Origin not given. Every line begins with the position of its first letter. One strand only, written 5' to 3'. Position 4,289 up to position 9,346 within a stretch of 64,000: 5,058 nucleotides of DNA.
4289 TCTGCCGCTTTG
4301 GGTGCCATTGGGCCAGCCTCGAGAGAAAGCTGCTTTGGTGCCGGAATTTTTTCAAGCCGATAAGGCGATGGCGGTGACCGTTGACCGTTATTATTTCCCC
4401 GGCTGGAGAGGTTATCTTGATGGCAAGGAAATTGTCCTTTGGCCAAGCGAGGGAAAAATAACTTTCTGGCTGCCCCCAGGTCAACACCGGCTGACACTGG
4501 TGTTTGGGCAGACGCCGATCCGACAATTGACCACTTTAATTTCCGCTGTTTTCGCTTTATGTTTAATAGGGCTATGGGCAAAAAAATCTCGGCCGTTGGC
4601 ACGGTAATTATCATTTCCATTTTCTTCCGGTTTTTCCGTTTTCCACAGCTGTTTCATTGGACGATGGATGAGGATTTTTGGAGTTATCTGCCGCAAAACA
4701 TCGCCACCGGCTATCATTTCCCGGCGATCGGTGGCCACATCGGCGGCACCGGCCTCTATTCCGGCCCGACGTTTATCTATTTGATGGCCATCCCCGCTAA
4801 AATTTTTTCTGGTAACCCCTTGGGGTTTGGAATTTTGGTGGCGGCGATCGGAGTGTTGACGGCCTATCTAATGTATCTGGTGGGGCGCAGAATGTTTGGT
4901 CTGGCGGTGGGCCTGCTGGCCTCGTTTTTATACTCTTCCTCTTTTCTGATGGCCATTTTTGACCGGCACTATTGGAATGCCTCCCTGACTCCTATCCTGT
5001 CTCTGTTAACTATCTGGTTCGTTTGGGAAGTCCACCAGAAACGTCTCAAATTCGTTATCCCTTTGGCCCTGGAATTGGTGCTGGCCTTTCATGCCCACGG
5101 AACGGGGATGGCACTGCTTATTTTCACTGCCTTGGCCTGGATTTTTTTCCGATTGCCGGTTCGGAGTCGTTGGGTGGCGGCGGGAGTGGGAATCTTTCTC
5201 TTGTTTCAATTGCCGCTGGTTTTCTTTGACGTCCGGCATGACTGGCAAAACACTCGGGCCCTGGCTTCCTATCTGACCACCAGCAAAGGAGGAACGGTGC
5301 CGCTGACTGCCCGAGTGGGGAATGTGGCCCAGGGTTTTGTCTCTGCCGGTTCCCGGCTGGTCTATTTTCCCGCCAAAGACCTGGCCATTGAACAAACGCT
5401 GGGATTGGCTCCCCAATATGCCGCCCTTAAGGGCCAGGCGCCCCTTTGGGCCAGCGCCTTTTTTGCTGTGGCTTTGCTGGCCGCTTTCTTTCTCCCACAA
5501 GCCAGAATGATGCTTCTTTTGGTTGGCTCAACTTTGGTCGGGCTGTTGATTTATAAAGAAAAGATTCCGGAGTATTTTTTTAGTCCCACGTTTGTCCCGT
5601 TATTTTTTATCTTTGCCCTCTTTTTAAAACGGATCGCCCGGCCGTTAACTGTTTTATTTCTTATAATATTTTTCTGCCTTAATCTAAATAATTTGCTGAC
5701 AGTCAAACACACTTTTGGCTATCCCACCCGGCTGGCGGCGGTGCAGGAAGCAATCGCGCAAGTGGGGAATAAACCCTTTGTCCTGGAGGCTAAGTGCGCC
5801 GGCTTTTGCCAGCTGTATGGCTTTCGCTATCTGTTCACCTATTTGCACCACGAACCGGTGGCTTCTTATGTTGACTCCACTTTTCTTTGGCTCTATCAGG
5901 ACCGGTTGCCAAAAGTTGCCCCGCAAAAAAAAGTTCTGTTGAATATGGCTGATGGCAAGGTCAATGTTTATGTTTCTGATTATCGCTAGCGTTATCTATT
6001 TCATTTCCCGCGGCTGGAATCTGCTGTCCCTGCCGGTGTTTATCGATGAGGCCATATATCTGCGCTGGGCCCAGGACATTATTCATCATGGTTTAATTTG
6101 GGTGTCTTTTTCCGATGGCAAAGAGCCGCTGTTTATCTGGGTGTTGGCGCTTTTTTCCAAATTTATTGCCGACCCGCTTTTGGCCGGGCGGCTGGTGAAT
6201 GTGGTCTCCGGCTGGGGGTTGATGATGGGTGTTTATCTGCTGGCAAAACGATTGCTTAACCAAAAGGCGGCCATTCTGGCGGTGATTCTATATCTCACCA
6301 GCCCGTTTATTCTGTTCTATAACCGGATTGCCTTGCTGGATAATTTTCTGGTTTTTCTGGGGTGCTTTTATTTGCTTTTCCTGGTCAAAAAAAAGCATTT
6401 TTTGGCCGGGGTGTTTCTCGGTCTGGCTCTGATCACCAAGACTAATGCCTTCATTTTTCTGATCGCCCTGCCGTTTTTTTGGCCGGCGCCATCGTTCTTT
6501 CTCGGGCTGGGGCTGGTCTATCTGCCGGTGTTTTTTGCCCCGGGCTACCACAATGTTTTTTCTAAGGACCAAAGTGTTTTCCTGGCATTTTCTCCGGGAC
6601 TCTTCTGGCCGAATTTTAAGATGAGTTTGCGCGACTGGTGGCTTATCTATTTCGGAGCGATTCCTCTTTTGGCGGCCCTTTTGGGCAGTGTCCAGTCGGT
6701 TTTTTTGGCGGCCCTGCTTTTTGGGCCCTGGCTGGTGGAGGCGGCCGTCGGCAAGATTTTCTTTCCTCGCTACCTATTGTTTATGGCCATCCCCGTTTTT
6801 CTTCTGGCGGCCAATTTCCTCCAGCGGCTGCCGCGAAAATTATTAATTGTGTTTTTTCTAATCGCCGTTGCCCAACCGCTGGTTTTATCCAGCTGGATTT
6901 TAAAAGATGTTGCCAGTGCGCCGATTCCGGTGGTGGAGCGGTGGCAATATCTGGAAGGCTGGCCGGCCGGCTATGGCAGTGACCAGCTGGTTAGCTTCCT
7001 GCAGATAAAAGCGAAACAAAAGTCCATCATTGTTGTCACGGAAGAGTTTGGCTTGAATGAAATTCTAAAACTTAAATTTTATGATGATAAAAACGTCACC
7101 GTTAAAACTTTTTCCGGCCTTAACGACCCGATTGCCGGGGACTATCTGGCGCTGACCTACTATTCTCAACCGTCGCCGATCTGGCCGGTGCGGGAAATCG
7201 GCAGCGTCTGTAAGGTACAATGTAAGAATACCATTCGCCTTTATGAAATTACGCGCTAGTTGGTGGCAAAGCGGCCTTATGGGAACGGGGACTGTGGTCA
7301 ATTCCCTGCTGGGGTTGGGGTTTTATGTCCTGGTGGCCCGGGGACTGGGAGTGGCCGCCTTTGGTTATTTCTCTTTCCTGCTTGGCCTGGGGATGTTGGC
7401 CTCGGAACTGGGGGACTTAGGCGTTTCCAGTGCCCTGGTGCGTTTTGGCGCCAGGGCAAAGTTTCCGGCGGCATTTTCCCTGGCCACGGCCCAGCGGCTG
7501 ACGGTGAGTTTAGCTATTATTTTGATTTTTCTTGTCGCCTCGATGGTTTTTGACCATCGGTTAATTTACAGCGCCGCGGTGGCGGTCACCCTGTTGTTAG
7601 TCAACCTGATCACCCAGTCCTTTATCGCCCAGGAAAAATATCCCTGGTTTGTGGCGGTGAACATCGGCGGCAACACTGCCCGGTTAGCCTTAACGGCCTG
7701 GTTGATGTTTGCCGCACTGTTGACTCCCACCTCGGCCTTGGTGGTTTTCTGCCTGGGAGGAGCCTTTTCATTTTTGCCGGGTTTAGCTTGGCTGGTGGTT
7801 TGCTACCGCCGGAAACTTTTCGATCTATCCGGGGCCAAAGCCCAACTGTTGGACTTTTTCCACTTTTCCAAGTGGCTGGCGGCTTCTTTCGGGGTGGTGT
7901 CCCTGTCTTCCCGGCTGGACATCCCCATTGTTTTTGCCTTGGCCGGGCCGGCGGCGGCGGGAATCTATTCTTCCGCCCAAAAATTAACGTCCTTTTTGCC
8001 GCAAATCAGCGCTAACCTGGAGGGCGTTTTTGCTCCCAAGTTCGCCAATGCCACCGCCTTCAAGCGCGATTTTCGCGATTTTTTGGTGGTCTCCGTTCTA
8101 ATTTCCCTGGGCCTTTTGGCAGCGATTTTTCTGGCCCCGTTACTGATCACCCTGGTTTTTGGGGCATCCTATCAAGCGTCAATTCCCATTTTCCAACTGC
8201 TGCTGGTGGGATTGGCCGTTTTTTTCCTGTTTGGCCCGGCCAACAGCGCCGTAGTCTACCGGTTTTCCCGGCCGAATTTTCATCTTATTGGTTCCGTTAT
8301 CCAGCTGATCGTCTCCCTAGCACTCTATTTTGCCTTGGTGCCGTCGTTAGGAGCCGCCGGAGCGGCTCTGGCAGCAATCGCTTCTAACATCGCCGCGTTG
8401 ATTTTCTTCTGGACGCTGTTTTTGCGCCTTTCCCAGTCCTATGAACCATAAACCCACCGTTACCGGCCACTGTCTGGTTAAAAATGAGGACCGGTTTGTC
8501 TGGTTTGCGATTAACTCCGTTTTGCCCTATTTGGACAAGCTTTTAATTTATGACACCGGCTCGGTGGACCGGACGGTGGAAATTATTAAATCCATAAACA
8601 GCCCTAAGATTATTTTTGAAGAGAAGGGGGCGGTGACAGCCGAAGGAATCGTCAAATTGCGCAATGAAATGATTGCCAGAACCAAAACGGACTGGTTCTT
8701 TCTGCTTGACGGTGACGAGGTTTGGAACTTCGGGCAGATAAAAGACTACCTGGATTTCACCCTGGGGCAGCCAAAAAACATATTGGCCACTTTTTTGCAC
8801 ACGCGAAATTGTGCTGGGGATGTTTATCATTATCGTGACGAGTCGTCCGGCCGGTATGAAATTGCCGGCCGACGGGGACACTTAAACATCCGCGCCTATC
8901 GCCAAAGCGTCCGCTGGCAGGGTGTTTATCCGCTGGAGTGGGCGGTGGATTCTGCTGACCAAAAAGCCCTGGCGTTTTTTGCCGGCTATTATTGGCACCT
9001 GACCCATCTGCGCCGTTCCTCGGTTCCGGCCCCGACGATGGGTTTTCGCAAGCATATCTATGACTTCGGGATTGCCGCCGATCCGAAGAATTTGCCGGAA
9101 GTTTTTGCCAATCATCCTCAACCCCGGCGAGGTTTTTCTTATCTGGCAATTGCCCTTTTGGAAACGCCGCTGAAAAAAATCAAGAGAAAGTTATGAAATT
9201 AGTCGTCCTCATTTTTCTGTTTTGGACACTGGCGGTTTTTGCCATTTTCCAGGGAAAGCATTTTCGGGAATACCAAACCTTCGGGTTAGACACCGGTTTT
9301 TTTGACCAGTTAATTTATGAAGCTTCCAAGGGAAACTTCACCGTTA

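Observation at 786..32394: Very large glycosylation supercluster with about 10 paralogous GT-C-type polytopic membrane proteins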

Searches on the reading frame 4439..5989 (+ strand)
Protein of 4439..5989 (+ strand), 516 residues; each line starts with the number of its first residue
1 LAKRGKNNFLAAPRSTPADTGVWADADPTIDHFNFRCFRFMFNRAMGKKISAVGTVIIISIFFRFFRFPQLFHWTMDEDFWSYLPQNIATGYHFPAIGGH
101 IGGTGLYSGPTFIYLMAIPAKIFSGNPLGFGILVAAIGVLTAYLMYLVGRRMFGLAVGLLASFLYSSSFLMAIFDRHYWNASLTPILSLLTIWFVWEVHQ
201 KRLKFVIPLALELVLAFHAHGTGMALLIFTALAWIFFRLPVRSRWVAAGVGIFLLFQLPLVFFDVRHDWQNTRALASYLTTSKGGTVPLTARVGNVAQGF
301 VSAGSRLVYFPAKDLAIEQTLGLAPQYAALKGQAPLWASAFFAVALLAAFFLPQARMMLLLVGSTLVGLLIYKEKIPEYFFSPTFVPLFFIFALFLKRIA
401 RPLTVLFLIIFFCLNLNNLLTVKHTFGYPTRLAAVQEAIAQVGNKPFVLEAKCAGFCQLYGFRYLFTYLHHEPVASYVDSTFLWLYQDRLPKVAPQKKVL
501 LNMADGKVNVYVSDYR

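Call 4: search_protein_families(library=pfam, proteins=[window:4439-5989:+], max_evalue=0.01)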
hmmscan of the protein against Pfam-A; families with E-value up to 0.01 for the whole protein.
window:4439-5989:+ (516 aa): 1 family
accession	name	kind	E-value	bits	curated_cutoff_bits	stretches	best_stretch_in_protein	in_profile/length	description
PF13231.12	PMT_2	-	1.4e-05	25.8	26.1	1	110-261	4-158/160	Dolichyl-phosphate-mannose-protein mannosyltransferase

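Call 25: search_protein_families(library=pfam, proteins=[window:4439-5989:+], max_evalue=10)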
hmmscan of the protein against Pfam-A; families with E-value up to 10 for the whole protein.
window:4439-5989:+ (516 aa): 1 family
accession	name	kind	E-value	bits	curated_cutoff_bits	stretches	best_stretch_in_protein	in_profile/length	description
PF13231.12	PMT_2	-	1.4e-05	25.8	26.1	1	110-261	4-158/160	Dolichyl-phosphate-mannose-protein mannosyltransferase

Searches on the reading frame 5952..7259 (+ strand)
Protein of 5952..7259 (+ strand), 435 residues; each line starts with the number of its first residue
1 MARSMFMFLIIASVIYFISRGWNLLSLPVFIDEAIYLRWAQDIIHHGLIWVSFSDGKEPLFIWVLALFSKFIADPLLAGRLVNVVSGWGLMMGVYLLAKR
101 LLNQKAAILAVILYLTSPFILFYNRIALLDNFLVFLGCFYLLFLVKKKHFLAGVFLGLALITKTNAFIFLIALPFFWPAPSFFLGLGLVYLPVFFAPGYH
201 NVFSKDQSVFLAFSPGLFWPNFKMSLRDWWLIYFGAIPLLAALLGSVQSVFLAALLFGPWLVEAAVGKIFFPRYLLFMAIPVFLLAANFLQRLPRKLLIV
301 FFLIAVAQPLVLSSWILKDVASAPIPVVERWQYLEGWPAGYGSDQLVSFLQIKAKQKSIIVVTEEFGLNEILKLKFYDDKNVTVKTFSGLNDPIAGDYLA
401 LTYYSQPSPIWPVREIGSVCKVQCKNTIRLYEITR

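Call 4: search_protein_families(library=pfam, proteins=[window:5952-7259:+], max_evalue=0.01)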
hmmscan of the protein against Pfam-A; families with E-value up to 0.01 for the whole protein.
window:5952-7259:+ (435 aa): 1 family
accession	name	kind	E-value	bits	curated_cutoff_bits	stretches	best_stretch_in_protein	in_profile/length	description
PF13231.12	PMT_2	-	6.6e-12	46.4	26.1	1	59-175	4-127/160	Dolichyl-phosphate-mannose-protein mannosyltransferase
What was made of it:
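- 5964..7259 (+): GT-C protein D (PMT_2). The motif FIDEAIY follows TM1. PF13231, 46.4 bits (call 4).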

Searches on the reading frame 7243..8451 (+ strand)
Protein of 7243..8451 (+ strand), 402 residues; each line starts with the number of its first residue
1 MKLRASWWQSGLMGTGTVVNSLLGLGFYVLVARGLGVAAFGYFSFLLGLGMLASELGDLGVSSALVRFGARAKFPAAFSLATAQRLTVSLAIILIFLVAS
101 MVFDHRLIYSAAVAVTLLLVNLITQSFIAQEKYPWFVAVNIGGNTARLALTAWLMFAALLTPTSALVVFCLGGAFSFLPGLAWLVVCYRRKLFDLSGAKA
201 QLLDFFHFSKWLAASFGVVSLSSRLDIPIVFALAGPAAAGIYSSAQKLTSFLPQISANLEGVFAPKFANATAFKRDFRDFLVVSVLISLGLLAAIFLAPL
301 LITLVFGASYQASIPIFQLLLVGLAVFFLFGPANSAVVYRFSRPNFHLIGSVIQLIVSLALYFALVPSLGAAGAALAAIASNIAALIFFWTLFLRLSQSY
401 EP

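Call 4: search_protein_families(library=pfam, proteins=[window:7243-8451:+], max_evalue=0.01)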
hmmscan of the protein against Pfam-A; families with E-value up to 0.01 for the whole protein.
window:7243-8451:+ (402 aa): 2 families
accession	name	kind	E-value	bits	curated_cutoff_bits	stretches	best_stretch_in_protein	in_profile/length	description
PF01943.22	Polysacc_synt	-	1.7e-13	51.1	28.2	1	13-265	8-268/274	Polysaccharide biosynthesis protein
PF13440.11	Polysacc_synt_3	-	8.9e-09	35.4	23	1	31-315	2-293/293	Polysaccharide biosynthesis protein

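Call 24: search_protein_families(library=ncbifam, proteins=[window:7243-8451:+], max_evalue=0.001)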
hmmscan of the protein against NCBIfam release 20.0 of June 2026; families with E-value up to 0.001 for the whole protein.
window:7243-8451:+ (402 aa): 2 families
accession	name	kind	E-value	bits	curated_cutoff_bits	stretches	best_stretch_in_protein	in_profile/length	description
NF047674.1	TeichurnBiosyTuaB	equivalog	2.9e-07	29.9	580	1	15-368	17-379/469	teichuronic acid biosynthesis protein TuaB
NF007773.0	PRK10459.1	equivalog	5.1e-07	29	273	1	16-393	17-402/492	MOP flippase family protein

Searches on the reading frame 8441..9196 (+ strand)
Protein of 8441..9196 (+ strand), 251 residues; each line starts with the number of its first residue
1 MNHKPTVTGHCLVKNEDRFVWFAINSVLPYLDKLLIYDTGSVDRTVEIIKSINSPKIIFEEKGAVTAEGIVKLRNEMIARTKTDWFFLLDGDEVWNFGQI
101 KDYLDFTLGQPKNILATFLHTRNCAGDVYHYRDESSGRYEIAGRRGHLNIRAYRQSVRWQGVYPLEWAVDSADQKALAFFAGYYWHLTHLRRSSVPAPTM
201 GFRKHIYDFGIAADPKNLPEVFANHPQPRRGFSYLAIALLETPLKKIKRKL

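Call 4: search_protein_families(library=pfam, proteins=[window:8441-9196:+], max_evalue=0.01)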
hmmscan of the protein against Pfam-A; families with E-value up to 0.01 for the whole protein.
window:8441-9196:+ (251 aa): 2 families
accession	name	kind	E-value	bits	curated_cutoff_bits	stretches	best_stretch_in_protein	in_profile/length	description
PF00535.33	Glycos_transf_2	-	2.8e-10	40.8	23.3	1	13-140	6-139/168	Glycosyl transferase family 2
PF13704.12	Glyco_tranf_2_4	-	0.00015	22.7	27.5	1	31-94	19-83/98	Glycosyl transferase family 2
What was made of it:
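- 8441..9196 (+): Soluble GT2 glycosyltransferase lying directly between Wzx and GT-C protein E. Glycos_transf_2, 40.8 bits (call 4).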

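Call 24: search_protein_families(library=ncbifam, proteins=[window:8441-9196:+], max_evalue=0.001)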
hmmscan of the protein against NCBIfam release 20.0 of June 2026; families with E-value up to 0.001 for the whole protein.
window:8441-9196:+ (251 aa): 1 family
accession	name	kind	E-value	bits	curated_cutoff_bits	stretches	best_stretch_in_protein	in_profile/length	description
TIGR04195.1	S_glycosyl_SunS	equivalog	3.2e-07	29.5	350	1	3-93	55-142/421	SunS family peptide S-glycosyltransferase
